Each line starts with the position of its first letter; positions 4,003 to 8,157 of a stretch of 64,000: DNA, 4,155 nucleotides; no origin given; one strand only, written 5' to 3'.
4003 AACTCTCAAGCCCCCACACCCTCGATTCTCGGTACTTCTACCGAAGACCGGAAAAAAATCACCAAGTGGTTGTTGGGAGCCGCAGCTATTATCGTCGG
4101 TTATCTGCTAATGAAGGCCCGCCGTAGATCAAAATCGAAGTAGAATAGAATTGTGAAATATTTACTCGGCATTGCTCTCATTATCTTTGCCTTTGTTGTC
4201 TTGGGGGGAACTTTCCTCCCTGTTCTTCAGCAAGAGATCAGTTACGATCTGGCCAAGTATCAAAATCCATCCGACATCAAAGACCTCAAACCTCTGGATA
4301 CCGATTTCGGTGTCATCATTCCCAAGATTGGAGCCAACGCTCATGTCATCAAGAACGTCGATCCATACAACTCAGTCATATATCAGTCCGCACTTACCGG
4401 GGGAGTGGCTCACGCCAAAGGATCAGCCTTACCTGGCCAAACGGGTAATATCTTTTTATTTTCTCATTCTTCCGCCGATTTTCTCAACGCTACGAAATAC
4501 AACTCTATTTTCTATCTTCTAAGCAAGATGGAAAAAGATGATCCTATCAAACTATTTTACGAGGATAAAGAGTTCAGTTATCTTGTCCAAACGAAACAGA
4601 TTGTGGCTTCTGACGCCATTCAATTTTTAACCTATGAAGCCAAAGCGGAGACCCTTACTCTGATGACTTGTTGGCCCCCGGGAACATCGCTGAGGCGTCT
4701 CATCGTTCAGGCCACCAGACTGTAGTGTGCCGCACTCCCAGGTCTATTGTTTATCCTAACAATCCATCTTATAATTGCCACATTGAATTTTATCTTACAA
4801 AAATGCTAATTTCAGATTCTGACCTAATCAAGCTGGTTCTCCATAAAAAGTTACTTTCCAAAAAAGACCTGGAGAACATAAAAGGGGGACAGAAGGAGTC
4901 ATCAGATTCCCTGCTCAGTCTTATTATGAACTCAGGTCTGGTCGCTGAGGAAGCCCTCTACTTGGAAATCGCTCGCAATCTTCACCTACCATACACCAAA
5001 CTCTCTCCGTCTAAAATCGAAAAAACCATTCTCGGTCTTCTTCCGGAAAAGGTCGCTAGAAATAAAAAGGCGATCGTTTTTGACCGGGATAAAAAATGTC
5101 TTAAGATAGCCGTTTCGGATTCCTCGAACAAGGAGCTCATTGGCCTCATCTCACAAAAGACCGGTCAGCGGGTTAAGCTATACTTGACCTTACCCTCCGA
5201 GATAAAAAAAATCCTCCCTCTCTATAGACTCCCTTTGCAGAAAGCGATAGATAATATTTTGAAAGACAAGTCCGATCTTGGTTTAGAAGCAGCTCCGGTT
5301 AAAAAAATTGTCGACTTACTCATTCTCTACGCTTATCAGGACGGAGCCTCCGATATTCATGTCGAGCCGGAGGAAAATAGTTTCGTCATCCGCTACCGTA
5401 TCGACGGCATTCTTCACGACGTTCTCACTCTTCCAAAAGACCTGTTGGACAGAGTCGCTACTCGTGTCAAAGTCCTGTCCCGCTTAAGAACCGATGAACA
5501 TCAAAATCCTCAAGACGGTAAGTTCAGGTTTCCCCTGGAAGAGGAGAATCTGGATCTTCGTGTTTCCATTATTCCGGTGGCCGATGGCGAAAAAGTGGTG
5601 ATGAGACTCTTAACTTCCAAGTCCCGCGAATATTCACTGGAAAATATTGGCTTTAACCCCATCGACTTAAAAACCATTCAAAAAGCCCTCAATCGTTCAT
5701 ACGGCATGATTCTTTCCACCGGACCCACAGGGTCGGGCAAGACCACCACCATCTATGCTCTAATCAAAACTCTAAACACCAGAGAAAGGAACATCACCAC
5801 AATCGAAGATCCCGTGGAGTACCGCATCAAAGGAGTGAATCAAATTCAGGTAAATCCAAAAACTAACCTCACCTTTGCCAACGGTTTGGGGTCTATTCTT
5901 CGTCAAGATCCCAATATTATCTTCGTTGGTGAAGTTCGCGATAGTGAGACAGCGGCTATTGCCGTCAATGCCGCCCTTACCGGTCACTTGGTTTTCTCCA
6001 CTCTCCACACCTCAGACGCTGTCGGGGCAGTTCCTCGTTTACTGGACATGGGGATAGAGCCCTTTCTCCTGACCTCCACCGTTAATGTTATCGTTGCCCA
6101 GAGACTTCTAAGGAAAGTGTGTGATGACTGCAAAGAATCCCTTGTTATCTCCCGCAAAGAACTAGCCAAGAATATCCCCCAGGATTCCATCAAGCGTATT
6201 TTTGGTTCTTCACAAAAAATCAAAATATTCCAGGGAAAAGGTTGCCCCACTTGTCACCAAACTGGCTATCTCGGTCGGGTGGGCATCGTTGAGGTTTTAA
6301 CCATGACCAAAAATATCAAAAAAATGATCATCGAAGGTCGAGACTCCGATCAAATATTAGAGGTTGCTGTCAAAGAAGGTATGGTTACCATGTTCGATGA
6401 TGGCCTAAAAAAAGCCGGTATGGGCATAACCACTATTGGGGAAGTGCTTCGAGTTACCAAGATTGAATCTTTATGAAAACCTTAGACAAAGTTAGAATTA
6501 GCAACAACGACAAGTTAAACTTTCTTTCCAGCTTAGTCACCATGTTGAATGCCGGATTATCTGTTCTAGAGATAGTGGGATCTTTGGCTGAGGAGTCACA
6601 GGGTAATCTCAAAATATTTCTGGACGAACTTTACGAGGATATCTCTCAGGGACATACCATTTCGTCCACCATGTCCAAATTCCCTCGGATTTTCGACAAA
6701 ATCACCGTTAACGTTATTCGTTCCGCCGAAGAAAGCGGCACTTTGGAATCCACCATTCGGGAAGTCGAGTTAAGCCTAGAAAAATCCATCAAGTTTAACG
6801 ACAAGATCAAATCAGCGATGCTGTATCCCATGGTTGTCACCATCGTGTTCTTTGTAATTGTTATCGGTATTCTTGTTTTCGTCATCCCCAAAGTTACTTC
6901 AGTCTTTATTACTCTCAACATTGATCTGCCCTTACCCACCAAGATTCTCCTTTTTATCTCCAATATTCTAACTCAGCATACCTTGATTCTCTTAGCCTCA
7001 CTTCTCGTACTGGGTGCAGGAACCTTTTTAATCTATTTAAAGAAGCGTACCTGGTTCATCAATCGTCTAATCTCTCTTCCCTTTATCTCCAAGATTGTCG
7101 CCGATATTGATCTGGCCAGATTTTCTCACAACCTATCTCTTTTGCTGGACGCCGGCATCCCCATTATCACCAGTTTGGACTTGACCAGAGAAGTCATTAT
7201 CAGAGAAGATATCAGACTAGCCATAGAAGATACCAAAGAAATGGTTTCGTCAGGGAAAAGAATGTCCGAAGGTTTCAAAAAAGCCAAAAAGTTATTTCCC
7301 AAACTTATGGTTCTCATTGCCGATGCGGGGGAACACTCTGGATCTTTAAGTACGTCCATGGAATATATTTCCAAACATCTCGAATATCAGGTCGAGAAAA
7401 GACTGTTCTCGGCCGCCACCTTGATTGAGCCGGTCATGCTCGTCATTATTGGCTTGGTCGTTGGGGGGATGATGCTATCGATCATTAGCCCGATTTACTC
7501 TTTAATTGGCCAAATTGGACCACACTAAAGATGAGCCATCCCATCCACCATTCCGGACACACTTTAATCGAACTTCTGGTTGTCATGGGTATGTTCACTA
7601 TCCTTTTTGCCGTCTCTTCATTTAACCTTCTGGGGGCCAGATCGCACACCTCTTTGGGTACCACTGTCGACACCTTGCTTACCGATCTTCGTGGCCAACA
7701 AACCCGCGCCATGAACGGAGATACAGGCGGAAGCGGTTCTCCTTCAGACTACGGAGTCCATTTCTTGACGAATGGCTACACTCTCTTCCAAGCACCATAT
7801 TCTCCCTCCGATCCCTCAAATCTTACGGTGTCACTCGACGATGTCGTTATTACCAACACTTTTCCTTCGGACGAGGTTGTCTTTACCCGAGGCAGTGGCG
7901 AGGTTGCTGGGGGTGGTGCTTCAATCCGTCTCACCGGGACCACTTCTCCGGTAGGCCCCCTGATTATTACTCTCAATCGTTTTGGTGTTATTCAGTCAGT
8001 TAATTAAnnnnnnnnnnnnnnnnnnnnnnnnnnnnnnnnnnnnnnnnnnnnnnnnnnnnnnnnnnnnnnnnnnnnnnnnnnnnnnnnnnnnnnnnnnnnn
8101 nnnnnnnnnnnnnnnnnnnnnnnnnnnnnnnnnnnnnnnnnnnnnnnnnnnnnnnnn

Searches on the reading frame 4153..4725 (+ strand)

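Call 3: search_protein_families(library=pfam, proteins=[window:4153-4725:+], max_evalue=0.1)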
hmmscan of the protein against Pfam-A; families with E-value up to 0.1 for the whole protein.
window:4153-4725:+ (190 aa): 1 family
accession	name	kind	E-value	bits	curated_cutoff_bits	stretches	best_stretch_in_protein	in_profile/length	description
PF04203.18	Sortase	-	9.4e-21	74.3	26.6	1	56-189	3-124/125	Sortase domain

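Call 4: search_protein_families(library=ncbifam, proteins=[window:4153-4725:+], max_evalue=0.1)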
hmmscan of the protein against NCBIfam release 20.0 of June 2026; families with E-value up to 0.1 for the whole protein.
window:4153-4725:+ (190 aa): 7 families
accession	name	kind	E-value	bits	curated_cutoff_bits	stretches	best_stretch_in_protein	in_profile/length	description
NF033745.1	class_C_sortase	subfamily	3e-14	53.3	160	1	56-189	98-220/220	class C sortase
NF058671.1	sortase_SrtD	exception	1.1e-13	51.3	140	1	55-188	68-186/187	class D sortase, LPxTATN-specific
NF033746.1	class_D_sortase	subfamily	7.4e-13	48.5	165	1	55-188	14-132/135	class D sortase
TIGR01076.1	sortase_fam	subfamily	1.6e-10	40.9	39.35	1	79-189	21-127/136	sortase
NF033747.1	class_E_sortase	subfamily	5e-08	33.1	160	1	54-187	74-203/211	class E sortase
TIGR03784.1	marine_sortase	equivalog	1.3e-06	28.1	158.25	1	86-176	79-159/174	class GN sortase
NF033748.1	class_F_sortase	subfamily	0.0011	18.6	166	1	54-173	14-133/155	class F sortase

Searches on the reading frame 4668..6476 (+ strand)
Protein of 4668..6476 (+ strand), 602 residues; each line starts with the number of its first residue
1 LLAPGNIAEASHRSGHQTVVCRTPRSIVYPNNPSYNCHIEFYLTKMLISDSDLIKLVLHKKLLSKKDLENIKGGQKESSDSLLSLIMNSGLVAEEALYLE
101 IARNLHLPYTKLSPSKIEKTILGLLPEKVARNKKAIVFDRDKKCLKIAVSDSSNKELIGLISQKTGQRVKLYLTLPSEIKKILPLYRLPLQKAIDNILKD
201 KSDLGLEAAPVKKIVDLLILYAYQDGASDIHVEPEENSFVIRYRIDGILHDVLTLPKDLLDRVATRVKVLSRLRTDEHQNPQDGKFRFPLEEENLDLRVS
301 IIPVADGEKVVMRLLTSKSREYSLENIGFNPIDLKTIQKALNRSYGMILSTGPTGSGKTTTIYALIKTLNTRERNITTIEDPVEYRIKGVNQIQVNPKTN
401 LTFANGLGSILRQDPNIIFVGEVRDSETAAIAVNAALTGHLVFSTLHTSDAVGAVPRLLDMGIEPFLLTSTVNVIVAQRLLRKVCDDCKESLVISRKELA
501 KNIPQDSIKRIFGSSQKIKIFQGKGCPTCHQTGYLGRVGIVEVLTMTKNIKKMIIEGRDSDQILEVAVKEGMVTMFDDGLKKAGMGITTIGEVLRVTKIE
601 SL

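Call 3: search_protein_families(library=pfam, proteins=[window:4668-6476:+], max_evalue=0.1)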
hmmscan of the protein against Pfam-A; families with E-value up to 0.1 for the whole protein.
window:4668-6476:+ (602 aa): 20 families
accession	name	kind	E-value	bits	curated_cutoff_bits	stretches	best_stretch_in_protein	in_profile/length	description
PF00437.27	T2SSE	-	4.2e-128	427.5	24.9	1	207-595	4-370/370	Type II/IV secretion system protein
PF05157.20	MshEN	-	5.6e-10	39.5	23.1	1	106-183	2-80/90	MshEN domain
PF13086.12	AAA_11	-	0.00031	21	27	1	329-414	2-83/257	AAA domain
PF13401.12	AAA_22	-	0.0015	19.3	27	1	344-382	4-42/130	AAA domain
PF20720.3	nSTAND3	-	0.0036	17.4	27.2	1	338-384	11-56/155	Novel STAND NTPase 3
PF13173.12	AAA_14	-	0.0061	17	27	0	347-388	4-46/129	AAA domain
PF12775.13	AAA_7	-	0.0077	16.2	25.8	1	337-379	25-67/181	P-loop containing dynein motor region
PF00448.28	SRP54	-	0.012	15.7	22.7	1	347-398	3-53/196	SRP54-type protein, GTPase domain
PF13604.12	AAA_30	-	0.016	15.3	27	1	335-376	8-49/191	AAA domain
PF25199.1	nSTAND_NTPase5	-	0.018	15.3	34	1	338-396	34-93/145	Novel STAND NTPase 5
PF04851.21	ResIII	-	0.019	15.3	22.5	1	347-374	25-52/164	Type III restriction enzyme, res subunit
PF13555.12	AAA_29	-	0.027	14.6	27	1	345-370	22-47/61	P-loop containing region of AAA domain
PF13245.12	AAA_19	-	0.029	15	25.1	1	340-374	8-40/134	AAA domain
PF07724.20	AAA_2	-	0.035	14.6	27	0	345-423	3-84/166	AAA domain (Cdc48 subfamily)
PF16796.11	Microtub_bd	-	0.04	14.3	27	1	337-375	83-119/155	Microtubule binding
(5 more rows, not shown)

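Call 4: search_protein_families(library=ncbifam, proteins=[window:4668-6476:+], max_evalue=0.1)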
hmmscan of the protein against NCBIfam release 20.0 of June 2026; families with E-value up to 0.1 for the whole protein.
window:4668-6476:+ (602 aa): 30 families (the best 25 are shown)
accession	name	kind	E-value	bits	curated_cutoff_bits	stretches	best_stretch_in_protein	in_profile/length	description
TIGR02538.1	type_IV_pilB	equivalog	7.8e-155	516.7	675.65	1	53-598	2-563/564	type IV-A pilus assembly ATPase PilB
TIGR02533.1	type_II_gspE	equivalog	8e-153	509.6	630.25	1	125-597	4-486/486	type II secretion system ATPase GspE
NF007755.0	PRK10436.1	equivalog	3.9e-128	428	617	1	129-598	13-460/465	type II secretion system protein GspE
NF053534.1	T4PilAsmATPsTfpB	equivalog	1.7e-125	419.6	850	1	199-597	189-582/584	type IV pilus assembly ATPase TfpB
NF041000.1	ATPase_ComGA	equivalog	6.2e-76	254.9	300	1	218-482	3-266/267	competence type IV pilus ATPase ComGA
TIGR01420.1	pilT_fam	subfamily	7e-52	176.7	319.1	1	218-484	5-271/343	PilT/PilU family type 4a pilus ATPase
TIGR02525.1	plasmid_TraJ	equivalog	1.6e-25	89.8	368.3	1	336-482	140-299/372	plasmid transfer ATPase TraJ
TIGR02524.1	dot_icm_DotB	equivalog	2.1e-21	76.5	463.3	1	336-480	125-278/358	Dot/Icm type IV secretion system ATPase DotB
NF058587.1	archaellum_moto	equivalog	1.6e-16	60.2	550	1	348-483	278-419/527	archaellum flagellar ATPase motor FlaI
TIGR02782.1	TrbB_P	equivalog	1.4e-14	54.1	304.55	1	344-460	135-254/303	P-type conjugative transfer ATPase TrbB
TIGR02788.1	VirB11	equivalog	1.3e-13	50.7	249.95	1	337-462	137-266/308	P-type DNA transfer ATPase VirB11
NF010469.0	PRK13894.1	subfamily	3.1e-12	46.5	508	1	337-458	142-264/320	conjugal transfer ATPase TrbB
TIGR03819.1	heli_sec_ATPase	hypoth_equivalog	1.1e-11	44.5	373.15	1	226-461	63-300/340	TadA family conjugal transfer-associated ATPase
NF010407.0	PRK13833.1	subfamily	1.5e-11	44.3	499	1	334-461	134-262/323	conjugal transfer protein TrbB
NF010425.0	PRK13851.1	equivalog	6.8e-10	38.3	461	1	330-459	147-281/344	type IV secretion system protein VirB11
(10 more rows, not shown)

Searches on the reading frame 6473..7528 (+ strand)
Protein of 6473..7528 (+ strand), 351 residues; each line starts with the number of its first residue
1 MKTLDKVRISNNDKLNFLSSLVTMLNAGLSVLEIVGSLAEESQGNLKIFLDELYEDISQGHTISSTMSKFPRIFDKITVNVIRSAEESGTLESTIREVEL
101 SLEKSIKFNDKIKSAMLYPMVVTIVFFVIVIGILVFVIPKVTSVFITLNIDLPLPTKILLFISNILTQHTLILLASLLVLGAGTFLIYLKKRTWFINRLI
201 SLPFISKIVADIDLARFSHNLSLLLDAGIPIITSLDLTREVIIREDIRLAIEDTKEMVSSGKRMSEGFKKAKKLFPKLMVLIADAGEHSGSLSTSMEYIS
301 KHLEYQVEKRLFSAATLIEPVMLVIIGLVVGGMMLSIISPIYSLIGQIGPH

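Call 3: search_protein_families(library=pfam, proteins=[window:6473-7528:+], max_evalue=0.1)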
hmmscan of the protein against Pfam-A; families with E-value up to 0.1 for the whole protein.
window:6473-7528:+ (351 aa): 1 family
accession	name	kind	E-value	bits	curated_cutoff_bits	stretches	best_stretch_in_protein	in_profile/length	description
PF00482.28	T2SSF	-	1.5e-49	167.5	25.2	2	17-139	1-125/125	Type II secretion system (T2SS), protein F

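Call 4: search_protein_families(library=ncbifam, proteins=[window:6473-7528:+], max_evalue=0.1)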
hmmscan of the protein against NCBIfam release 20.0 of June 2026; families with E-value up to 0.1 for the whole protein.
window:6473-7528:+ (351 aa): 6 families
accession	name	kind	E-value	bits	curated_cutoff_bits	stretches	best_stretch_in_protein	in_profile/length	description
TIGR02120.1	GspF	equivalog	3.9e-69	233.8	424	1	6-344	57-397/401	type II secretion system inner membrane protein GspF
NF052607.1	T4PiliAsmPilCThrm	equivalog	9.4e-56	189.6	700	1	17-348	71-404/406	type IV pilus assembly protein PilC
NF007861.0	PRK10573.1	equivalog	1.4e-55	189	401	1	8-344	55-394/401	protein transport protein HofC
NF052606.1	T4PiliAsmPilCMyx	equivalog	7.2e-47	160.2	700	1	9-348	77-418/419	type IV pilus assembly protein PilC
NF041012.2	T4P_ComGB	equivalog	8.3e-40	137.1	240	1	13-345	2-331/332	competence type IV pilus assembly protein ComGB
NF047826.1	T3SSXpsF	equivalog_domain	1.3e-38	132.9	650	1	6-349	60-405/405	type II secretion system protein XpsF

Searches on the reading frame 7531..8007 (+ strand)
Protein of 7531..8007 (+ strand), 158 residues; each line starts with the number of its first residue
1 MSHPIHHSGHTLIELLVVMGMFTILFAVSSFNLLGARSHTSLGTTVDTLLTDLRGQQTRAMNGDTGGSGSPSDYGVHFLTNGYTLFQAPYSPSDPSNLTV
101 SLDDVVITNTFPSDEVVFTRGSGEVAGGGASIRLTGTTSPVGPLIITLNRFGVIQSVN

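Call 3: search_protein_families(library=pfam, proteins=[window:7531-8007:+], max_evalue=0.1)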
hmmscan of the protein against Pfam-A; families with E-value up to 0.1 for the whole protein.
window:7531-8007:+ (158 aa): 1 family
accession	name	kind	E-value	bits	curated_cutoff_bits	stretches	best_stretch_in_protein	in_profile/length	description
PF07963.17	N_methyl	-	5.8e-05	22.9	21.2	1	7-28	4-25/27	Prokaryotic N-terminal methylation motif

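Call 4: search_protein_families(library=ncbifam, proteins=[window:7531-8007:+], max_evalue=0.1)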
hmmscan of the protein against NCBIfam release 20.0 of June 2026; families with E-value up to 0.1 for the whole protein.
window:7531-8007:+ (158 aa): 6 families
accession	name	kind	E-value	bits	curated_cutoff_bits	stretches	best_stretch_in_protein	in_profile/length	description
TIGR01708.2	typeII_sec_gspH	equivalog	0.0005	20.1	80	1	7-62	1-56/169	type II secretion system minor pseudopilin GspH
TIGR02596.1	TIGR02596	subfamily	0.00075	19.6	70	1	11-56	2-47/196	Verru_Chthon cassette protein D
TIGR02532.1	IV_pilin_GFxxxE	domain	0.003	17.4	16.3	1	11-28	5-22/24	prepilin-type N-terminal cleavage/methylation domain-containing protein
NF007800.0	PRK10506.1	equivalog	0.0063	16.4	158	1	7-61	8-62/163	prepilin peptidase-dependent protein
NF040982.1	ComGD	equivalog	0.015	15.7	70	1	8-62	2-56/139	competence type IV pilus minor pilin ComGD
NF007862.0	PRK10574.1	equivalog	0.074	13.2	138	0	7-29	4-26/145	prepilin peptidase-dependent pilin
